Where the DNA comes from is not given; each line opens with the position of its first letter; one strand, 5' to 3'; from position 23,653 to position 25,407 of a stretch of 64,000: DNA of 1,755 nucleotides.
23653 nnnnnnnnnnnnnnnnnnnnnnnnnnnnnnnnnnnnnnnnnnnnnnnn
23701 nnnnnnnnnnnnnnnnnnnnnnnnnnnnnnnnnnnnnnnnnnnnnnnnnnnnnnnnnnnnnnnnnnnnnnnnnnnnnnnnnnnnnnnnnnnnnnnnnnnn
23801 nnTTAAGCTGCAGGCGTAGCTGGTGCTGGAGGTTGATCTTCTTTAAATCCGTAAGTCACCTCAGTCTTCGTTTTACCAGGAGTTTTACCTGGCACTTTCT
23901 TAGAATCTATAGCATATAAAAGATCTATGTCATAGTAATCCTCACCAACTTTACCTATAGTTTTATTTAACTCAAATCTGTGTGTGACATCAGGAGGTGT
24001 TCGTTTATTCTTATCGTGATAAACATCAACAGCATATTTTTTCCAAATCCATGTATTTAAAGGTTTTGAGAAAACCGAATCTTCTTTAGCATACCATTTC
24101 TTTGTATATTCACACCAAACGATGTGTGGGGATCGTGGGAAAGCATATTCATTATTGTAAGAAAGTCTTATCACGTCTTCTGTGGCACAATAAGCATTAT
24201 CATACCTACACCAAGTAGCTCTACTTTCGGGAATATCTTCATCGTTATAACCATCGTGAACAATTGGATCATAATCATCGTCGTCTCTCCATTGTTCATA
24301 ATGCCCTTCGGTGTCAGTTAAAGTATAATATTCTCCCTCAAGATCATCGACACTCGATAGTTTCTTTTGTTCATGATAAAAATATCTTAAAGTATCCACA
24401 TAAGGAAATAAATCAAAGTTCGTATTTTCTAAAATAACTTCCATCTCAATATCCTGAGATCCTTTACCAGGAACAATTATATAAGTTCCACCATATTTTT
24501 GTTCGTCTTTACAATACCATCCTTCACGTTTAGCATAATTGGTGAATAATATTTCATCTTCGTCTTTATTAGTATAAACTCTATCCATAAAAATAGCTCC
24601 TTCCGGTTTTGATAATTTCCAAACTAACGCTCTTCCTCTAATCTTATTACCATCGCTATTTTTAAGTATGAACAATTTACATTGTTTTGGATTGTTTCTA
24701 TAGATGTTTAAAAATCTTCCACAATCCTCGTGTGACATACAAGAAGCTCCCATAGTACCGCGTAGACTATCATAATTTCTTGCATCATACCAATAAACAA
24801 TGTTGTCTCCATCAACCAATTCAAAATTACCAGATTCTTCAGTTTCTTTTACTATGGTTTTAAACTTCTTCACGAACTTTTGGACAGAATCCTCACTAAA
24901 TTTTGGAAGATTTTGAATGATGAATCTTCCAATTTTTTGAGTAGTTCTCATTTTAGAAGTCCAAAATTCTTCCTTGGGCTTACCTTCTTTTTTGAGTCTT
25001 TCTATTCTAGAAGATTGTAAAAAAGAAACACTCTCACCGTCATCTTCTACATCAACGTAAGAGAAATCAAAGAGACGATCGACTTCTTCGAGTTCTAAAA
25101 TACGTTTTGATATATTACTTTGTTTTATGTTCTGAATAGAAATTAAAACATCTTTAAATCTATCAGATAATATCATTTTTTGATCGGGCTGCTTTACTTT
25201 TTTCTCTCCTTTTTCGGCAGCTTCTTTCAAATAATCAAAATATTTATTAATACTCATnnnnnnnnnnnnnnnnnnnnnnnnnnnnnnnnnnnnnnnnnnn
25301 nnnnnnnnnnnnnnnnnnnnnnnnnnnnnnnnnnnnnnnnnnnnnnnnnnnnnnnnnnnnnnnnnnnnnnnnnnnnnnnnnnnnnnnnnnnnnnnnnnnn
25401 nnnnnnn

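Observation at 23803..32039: Tandem array of an uncharacterised six-member protein family interleaved with two M20/M28-like metallopeptidase paralogs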

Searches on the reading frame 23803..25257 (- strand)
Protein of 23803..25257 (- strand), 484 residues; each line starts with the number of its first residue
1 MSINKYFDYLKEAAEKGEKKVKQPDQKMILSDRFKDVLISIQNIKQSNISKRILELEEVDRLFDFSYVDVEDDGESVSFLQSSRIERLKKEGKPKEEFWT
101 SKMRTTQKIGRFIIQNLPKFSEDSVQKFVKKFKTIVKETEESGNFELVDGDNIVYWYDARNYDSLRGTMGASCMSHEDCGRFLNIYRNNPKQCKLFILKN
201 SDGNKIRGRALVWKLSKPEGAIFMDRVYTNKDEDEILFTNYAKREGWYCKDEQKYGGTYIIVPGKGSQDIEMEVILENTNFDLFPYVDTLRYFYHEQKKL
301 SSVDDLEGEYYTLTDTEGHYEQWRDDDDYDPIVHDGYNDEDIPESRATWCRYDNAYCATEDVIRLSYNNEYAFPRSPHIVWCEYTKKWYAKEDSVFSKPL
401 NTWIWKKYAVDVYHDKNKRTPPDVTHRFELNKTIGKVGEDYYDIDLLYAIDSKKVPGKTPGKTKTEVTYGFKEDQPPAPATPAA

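Call 4: search_protein_families(library=pfam, proteins=[window:23803-25257:-], max_evalue=0.01)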
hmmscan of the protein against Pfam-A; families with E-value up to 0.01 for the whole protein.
window:23803-25257:- (484 aa): 0 families

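Call 8: search_protein_families(library=phrogs, proteins=[window:23803-25257:-], max_evalue=0.01)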
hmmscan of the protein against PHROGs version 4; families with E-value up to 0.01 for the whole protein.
window:23803-25257:- (484 aa): 0 families

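Call 9: find_homologous_proteins(query=A1, max_evalue=0.001)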
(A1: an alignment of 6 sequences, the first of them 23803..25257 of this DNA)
Query A1 (6 sequences) (484 aa, profile of the alignment): 68 proteins with E <= 0.001 among 6397 candidates.
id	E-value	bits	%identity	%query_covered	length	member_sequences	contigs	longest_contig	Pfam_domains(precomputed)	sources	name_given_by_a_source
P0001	3.5e-162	558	100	100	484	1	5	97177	-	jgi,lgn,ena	-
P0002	4.6e-144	498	84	100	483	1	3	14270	-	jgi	jgi:hypothetical protein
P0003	1.5e-130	454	73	99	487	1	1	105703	-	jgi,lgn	jgi:hypothetical protein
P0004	7.4e-130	452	69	98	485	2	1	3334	-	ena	-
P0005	1.2e-128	448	73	98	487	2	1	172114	-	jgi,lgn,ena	-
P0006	2.0e-126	440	70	98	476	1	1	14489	-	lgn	-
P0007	1.9e-125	437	65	98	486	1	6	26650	-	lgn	-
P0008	1.1e-124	435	71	98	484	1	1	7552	-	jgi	jgi:hypothetical protein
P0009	3.9e-124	433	62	98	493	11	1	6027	-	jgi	-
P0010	1.3e-121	425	73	98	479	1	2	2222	-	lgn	-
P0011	3.9e-121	423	68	99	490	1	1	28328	-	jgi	jgi:hypothetical protein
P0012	5.4e-121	422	67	93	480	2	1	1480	-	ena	-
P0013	7.1e-121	422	65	98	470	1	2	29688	-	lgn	-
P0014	5.5e-120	419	67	99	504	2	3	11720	-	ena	-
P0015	3.9e-119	416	66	98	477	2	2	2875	-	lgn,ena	-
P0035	2.4e-101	358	57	95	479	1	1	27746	-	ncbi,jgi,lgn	-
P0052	1.9e-55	207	30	75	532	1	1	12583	-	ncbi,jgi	-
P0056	1.5e-51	194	35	44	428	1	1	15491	-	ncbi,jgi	jgi:hypothetical protein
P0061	3.9e-49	186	28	80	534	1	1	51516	-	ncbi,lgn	-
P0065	1.0e-41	161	32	54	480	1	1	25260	-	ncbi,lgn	-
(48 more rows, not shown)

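Call 15: search_solved_structures(query=A2, max_evalue=10, show_alignments=2)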
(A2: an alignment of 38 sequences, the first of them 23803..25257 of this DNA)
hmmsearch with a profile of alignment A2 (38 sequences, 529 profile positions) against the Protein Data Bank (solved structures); distinct sequences matched with E-value up to 10: 0.

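Call 17: find_encoding_contigs(protein=window:23803-25257:-, flank=10000, max_places=4)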
Protein window:23803-25257:- (484 aa): 10 contigs read that carry it; 1 place shown.
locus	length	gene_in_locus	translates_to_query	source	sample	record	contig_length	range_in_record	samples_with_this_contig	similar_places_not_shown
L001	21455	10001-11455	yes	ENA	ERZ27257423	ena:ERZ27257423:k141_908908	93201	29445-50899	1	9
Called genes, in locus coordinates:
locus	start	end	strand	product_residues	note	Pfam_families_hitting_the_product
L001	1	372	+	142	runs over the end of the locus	-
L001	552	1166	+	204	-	-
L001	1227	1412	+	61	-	-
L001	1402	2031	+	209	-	PF01068:DNA_ligase_A_M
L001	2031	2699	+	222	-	PF01844:HNH, PF14279:HNH_5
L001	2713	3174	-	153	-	-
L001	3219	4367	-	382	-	PF04389:Peptidase_M28 (faint)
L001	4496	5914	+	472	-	-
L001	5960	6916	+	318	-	-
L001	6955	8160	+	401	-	-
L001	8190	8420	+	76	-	-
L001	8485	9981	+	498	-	PF04389:Peptidase_M28 (faint)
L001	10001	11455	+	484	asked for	-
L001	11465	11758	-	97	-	PF04024:PspC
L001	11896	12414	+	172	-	-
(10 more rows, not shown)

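Call 19: search_protein_families(library=ncbifam, proteins=[window:23803-25257:-], max_evalue=0.1)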
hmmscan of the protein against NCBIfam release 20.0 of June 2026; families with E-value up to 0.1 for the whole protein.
window:23803-25257:- (484 aa): 1 family
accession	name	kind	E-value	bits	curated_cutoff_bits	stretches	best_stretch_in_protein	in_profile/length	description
NF009121.0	PRK12473.1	subfamily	0.039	13.5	241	1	194-282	71-157/198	hypothetical protein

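Call 20: search_protein_families(library=padloc, proteins=[window:23803-25257:-], max_evalue=0.1)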
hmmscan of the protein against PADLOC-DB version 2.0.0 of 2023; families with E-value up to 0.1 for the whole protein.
window:23803-25257:- (484 aa): 0 families

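Call 22: predict_structure(alignment_id=A2)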
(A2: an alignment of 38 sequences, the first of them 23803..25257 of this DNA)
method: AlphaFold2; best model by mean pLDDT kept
length: 484 residues; sequences in the alignment: 38
mean_pLDDT: 89.6   pTM: 0.59
mean pLDDT of the five models: 89.6, 89.2, 89.2, 88.6, 88.3
residues with pLDDT >= 90: 336; 70-90: 116; 50-70: 22; < 50: 10
segments of 3 or more residues with pLDDT < 50: 17-20, 323-328
pLDDT, mean of each block of 10 residues (from residue 1): 74 58 84 94 80 93 95 93 95 96 96 94 92 86 90 93 91 81 90 97 93 97 96 92 95 87 94 93 88 93 82 78 49 93 89 93 86 96 95 97 97 97 96 95 97 85 91 90 72
secondary structure, 60 per line:
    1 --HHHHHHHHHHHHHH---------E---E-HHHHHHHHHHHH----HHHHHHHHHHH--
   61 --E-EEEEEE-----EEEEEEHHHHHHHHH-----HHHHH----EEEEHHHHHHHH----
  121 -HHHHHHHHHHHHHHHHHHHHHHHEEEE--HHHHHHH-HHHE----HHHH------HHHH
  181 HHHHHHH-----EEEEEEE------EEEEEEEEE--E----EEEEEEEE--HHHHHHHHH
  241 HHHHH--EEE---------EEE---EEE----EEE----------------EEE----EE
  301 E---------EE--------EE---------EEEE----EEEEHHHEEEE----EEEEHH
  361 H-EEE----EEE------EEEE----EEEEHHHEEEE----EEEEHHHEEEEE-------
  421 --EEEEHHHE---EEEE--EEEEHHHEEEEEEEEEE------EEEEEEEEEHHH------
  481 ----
elements in order: H3-16 H32-43 H48-58 E65-70 E76-81 H82-90 H96-100 E105-108 H109-116 H122-144 E145-148 H151-157 H167-170 H177-187 E193-199 E206-214 E222-229 H232-245 E248-250 E260-262 E266-268 E273-275 E292-294 E299-301 E332-335 E340-343 E347-350 E355-358 E363-365 E370-372 E379-382 E387-390 E394-397 E402-405 E409-413 E423-426 E434-437 E440-443 E447-456 E463-471

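Call 27: search_protein_representatives(alignment_id=A2)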
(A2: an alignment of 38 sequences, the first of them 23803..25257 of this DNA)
Query: 38 sequences, 529 profile positions. Proteins with E-value up to 0.001 (for the whole library): 5930; up to 1e-10: 5049; up to 1e-30: 2975. The best 150 are listed.
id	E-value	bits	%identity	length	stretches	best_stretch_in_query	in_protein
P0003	1.4e-165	568.7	-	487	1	2-462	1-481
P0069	1.7e-141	489.3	-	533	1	2-465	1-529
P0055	4.1e-135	468.2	-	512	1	2-453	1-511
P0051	2.3e-131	455.9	-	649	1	2-527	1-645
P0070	5.2e-131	454.7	-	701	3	4-453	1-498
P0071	1.4e-130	453.3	-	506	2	4-383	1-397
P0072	6.7e-126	437.8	-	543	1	3-468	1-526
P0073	1.0e-125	437.2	-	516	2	4-380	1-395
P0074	2.2e-125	436.1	-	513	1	4-452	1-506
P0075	1.4e-124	433.5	-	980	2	5-414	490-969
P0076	3.2e-123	429.0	-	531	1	2-466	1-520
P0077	1.8e-122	426.5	-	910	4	125-332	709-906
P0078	1.5e-121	423.5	-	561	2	2-460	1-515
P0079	3.0e-121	422.5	-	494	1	17-469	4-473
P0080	1.3e-120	420.3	-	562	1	2-461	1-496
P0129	1.0e-105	371.2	-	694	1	23-430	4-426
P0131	3.8e-105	369.4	-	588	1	4-411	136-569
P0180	1.9e-98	347.2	-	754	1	23-468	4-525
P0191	1.3e-97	344.5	-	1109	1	9-424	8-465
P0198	3.7e-97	343.0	-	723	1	22-509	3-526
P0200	4.8e-97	342.6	-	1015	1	2-434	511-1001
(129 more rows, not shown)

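Call 29: fold_search(model_id=the predicted structure, library=viral)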
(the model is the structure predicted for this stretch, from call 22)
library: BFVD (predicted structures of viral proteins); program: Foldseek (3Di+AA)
matches with E <= 10: 333; with E <= 0.001: 26
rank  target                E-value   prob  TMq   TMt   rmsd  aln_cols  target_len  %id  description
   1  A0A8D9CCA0            1.8e-32  1.00  0.35  0.16  18.4       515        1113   23  Uncharacterized protein [uncultured marine phage]
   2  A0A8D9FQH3            2.8e-28  1.00  0.37  0.29  15.9       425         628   22  Uncharacterized protein [uncultured marine phage]
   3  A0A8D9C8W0            1.4e-27  1.00  0.47  0.45  18.7       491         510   21  Uncharacterized protein [uncultured marine phage]
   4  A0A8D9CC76            2.8e-27  1.00  0.38  0.38  16.4       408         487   24  Putative hydrolase [uncultured marine phage]
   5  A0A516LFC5            3.9e-26  1.00  0.45  0.38  21.9       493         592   18  (no name in the UniProt tables at hand)
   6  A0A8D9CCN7            3.4e-22  1.00  0.42  0.70   4.7       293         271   28  Uncharacterized protein [uncultured marine phage]
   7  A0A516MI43            1.1e-21  1.00  0.35  0.22  25.9       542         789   16  (no name in the UniProt tables at hand)
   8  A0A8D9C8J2            6.6e-21  1.00  0.31  0.46  14.9       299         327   26  Uncharacterized protein [uncultured marine phage]
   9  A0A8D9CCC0            2.8e-19  1.00  0.45  0.45  20.6       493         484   17  Uncharacterized protein [uncultured marine phage]
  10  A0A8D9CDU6            8.8e-18  1.00  0.41  0.42   9.2       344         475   23  Uncharacterized protein [uncultured marine phage]
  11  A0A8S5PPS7            1.5e-15  1.00  0.35  0.32  23.2       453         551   13  Uncharacterized protein [Siphoviridae sp. ctZro7]
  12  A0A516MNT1            2.2e-14  1.00  0.30  0.37  14.5       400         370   18  (no name in the UniProt tables at hand)
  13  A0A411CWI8            9.8e-13  1.00  0.39  0.55   7.7       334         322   16  (no name in the UniProt tables at hand)
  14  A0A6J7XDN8            2.6e-12  1.00  0.23  0.22  19.5       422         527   14  Uncharacterized protein [uncultured Caudovirales phage]
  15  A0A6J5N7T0            1.6e-11  1.00  0.30  0.32  28.5       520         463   12  Uncharacterized protein [uncultured Caudovirales phage]
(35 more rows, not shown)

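Call 31: search_protein_families(library=pfam, proteins=[P0075, P0077, P0191, P0200, P0131, P0070, P0180, P0198, P0129], max_evalue=0.01)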
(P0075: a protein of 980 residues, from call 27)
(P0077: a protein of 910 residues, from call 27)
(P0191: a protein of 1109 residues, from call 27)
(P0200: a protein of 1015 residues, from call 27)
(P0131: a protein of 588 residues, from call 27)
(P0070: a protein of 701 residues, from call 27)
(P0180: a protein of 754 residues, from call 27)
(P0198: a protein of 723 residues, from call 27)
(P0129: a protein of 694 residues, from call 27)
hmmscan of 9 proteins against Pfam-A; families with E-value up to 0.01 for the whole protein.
P0075 (980 aa): 1 family
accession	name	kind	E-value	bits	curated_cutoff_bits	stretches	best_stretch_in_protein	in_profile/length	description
PF19246.4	DUF5894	-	9.3e-05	22.3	25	0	245-266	23-44/57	Family of unknown function (DUF5894)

P0077 (910 aa): 0 families

P0191 (1109 aa): 0 families

P0200 (1015 aa): 0 families

P0131 (588 aa): 3 families
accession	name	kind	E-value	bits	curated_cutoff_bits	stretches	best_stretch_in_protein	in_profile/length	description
PF12796.13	Ank_2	-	8.2e-07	29.9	27.3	1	25-106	4-87/90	Ankyrin repeats (3 copies)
PF13606.12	Ank_3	-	0.00056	20.6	22.3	0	81-105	5-28/30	Ankyrin repeat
PF22717.1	SNaCT10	-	0.0034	18.3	27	0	336-359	1-25/42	Short NACHT-associated C-Terminal domain, family 10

P0070 (701 aa): 0 families

P0180 (754 aa): 1 family
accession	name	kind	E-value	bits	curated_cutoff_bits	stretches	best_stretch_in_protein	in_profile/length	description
PF05559.16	DUF763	-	0.0085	15.8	35.5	0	335-418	116-193/319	Protein of unknown function (DUF763)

P0198 (723 aa): 0 families

P0129 (694 aa): 1 family
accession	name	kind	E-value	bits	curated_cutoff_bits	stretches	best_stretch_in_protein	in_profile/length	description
PF23228.1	zf_PCFS4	-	0.0081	16.2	27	0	343-380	25-65/69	PCFS4 zinc finger domain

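Call 47: find_related_loci(query=A3, collection=viral_contigs, flank=8000)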
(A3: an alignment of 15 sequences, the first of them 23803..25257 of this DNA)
Query A3 (484 aa) in viral_contigs; peptide patterns used: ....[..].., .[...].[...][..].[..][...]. (x = any residue, [..] = any of these).
220 stretches matched a pattern; 153 encode a relative of the query (tblastn E <= 1e-3); the best 80 are kept; 79 distinct loci.
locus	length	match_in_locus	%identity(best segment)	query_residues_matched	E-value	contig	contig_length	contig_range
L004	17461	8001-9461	73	1-473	0e+0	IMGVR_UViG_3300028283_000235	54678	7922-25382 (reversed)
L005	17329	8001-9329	48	3-446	8e-129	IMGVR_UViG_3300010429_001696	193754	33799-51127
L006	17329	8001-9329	48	3-446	8e-129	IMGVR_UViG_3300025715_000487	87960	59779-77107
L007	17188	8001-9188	31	3-405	7e-50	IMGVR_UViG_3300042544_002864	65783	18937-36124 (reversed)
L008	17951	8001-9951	35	2-303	3e-49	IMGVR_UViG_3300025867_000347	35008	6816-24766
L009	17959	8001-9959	34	16-303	2e-47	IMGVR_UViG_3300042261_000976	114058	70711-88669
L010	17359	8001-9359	32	25-447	1e-44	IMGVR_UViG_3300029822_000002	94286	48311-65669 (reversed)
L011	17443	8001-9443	30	1-419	1e-44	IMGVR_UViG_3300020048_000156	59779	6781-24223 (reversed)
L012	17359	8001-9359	32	25-447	1e-44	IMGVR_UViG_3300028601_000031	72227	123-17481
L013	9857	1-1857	35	16-303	4e-44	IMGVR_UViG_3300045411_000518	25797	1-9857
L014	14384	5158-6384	31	3-395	5e-43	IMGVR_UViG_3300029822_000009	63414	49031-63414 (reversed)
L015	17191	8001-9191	30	1-404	6e-42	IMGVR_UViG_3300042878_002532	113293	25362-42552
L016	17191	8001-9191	30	1-404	6e-42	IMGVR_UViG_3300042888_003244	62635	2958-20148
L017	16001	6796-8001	31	28-388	4e-41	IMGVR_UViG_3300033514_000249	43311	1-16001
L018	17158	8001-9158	31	64-441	1e-40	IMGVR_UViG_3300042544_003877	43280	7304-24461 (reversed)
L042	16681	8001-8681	38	97-321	2e-31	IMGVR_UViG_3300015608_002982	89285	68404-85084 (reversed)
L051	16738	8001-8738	34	85-320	2e-29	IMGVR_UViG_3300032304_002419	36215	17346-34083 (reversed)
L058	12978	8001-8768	33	85-328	6e-29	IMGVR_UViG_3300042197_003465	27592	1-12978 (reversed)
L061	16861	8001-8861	34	39-325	3e-28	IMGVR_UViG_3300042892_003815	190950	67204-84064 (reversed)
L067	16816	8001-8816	30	25-296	3e-27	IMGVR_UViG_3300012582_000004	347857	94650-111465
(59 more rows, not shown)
